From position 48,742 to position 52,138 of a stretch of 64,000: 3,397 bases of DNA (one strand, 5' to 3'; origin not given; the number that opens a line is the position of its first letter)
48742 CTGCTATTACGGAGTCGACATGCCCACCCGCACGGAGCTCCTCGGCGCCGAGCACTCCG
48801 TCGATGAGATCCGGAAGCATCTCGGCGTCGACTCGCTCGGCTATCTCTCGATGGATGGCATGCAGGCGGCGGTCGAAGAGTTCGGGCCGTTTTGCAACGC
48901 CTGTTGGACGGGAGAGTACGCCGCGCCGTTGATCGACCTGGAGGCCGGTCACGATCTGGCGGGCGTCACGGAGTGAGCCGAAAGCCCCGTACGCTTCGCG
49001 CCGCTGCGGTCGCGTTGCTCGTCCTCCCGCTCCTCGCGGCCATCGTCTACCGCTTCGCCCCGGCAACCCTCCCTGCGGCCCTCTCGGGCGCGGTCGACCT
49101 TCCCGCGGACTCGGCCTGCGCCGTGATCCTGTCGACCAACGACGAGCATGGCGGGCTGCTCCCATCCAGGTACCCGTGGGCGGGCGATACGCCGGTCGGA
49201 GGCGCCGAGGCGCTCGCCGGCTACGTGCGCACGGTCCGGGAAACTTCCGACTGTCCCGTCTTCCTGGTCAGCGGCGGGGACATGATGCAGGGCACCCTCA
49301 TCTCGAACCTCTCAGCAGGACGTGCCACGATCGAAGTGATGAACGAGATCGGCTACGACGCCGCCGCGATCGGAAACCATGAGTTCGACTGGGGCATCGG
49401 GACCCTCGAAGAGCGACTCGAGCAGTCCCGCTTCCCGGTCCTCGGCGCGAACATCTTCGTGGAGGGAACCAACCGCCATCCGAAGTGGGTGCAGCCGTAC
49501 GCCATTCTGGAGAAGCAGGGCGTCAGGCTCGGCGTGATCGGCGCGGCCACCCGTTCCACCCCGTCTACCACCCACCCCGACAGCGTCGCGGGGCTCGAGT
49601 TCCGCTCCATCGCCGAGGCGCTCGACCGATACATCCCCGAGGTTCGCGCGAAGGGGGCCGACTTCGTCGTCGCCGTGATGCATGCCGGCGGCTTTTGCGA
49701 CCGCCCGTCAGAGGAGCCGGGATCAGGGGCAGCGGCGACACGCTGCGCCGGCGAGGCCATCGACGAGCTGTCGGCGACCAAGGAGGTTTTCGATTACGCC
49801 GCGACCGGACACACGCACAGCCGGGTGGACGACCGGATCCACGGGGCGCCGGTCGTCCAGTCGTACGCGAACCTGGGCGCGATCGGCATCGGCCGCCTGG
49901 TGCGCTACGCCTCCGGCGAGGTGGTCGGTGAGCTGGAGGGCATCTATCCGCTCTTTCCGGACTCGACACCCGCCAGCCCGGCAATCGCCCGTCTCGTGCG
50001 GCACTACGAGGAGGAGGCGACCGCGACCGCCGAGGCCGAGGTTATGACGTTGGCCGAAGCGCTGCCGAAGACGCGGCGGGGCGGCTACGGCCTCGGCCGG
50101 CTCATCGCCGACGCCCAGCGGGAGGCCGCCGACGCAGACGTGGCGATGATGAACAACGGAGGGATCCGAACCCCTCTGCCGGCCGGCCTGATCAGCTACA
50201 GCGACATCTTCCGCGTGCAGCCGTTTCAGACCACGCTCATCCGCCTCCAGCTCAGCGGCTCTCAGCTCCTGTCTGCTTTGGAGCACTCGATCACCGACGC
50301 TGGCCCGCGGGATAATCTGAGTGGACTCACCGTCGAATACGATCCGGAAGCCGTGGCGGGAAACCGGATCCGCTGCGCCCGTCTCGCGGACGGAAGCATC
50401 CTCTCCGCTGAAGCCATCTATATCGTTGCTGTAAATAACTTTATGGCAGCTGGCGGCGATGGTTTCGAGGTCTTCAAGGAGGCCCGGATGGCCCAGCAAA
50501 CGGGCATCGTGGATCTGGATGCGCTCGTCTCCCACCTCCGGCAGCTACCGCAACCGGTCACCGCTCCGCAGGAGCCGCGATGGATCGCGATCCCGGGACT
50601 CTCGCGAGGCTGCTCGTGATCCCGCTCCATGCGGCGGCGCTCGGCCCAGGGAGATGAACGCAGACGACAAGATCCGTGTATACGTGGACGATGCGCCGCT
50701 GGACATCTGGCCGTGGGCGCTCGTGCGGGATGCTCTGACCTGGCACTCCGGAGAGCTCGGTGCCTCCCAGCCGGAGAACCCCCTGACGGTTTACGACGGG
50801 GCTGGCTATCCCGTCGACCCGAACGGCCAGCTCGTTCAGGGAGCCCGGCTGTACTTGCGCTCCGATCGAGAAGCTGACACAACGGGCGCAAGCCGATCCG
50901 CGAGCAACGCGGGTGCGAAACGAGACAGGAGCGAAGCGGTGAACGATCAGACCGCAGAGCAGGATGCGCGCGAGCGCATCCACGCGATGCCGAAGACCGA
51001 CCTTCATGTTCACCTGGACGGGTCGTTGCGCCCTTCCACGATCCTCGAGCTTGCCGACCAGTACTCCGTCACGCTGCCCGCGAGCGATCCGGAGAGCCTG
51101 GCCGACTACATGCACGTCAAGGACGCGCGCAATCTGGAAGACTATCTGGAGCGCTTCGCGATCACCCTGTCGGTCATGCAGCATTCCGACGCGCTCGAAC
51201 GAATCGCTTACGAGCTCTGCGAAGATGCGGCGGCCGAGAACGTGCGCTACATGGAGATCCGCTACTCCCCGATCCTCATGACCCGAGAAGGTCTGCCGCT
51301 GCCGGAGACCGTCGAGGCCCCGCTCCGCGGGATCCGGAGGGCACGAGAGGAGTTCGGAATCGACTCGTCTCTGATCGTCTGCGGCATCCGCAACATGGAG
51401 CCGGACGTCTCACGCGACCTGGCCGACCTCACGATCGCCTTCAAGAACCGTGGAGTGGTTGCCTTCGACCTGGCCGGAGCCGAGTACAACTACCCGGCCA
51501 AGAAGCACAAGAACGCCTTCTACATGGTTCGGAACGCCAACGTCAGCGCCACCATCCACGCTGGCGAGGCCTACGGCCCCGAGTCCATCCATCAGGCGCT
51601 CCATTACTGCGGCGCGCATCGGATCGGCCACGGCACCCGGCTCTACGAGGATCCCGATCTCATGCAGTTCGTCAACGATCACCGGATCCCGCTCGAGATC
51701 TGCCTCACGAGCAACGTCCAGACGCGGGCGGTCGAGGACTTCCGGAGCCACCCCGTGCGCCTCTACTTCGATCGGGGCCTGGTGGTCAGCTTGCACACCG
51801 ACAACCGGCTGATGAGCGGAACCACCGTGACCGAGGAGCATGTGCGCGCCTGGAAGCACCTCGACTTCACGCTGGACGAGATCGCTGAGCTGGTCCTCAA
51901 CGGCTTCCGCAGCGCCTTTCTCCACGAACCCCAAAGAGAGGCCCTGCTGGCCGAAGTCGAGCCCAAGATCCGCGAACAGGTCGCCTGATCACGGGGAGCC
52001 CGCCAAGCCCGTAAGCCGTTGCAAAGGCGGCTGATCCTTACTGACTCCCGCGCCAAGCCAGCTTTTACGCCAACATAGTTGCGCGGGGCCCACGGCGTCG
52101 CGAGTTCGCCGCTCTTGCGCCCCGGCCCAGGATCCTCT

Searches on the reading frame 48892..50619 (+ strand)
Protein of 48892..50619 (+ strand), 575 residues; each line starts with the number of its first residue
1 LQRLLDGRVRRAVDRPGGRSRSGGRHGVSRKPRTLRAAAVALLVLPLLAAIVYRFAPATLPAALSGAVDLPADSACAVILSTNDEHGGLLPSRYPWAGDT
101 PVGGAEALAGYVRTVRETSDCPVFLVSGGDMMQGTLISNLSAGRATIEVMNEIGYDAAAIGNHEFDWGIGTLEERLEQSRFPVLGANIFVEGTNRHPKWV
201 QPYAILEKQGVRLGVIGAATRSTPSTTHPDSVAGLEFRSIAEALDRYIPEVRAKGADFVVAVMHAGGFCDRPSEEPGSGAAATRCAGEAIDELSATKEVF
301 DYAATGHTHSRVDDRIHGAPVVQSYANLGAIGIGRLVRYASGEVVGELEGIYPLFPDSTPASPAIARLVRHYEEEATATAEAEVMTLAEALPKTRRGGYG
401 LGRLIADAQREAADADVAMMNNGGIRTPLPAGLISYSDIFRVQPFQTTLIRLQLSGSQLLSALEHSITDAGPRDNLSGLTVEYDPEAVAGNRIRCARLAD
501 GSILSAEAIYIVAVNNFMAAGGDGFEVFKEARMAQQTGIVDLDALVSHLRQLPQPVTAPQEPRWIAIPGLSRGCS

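Call 63: search_protein_families(library=pfam, proteins=[window:48892-50619:+], max_evalue=0.00001)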
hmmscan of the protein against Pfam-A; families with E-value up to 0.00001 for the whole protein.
window:48892-50619:+ (575 aa): 2 families
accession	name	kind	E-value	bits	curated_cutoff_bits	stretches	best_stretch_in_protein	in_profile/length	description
PF02872.23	5_nucleotid_C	-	1.1e-36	126.8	23.6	1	391-530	14-158/158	5'-nucleotidase, C-terminal domain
PF09587.15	PGA_cap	-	2.1e-08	34.4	27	1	138-267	61-200/255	Bacterial capsule synthesis protein PGA_cap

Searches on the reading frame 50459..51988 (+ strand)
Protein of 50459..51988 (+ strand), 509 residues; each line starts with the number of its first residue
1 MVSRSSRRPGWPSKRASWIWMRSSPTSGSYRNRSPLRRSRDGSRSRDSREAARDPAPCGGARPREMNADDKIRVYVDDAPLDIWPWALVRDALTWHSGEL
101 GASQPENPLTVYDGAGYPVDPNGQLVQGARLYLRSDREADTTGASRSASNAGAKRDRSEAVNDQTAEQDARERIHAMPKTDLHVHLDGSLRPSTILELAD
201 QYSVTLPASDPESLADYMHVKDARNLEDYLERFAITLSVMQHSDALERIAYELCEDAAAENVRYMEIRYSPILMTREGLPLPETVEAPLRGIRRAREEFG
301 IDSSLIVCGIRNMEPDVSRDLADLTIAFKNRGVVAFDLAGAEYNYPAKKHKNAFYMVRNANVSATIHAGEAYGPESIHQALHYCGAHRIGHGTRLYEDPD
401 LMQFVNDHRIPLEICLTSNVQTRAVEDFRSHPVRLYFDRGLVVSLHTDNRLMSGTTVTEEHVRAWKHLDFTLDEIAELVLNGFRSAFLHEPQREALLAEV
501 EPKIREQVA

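Call 63: search_protein_families(library=pfam, proteins=[window:50459-51988:+], max_evalue=0.00001)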
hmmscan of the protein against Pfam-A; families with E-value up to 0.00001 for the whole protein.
window:50459-51988:+ (509 aa): 1 family
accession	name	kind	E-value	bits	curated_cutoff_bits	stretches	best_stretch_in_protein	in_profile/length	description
PF00962.28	A_deaminase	-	1.1e-101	340.6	27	1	178-501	1-328/330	Adenosine deaminase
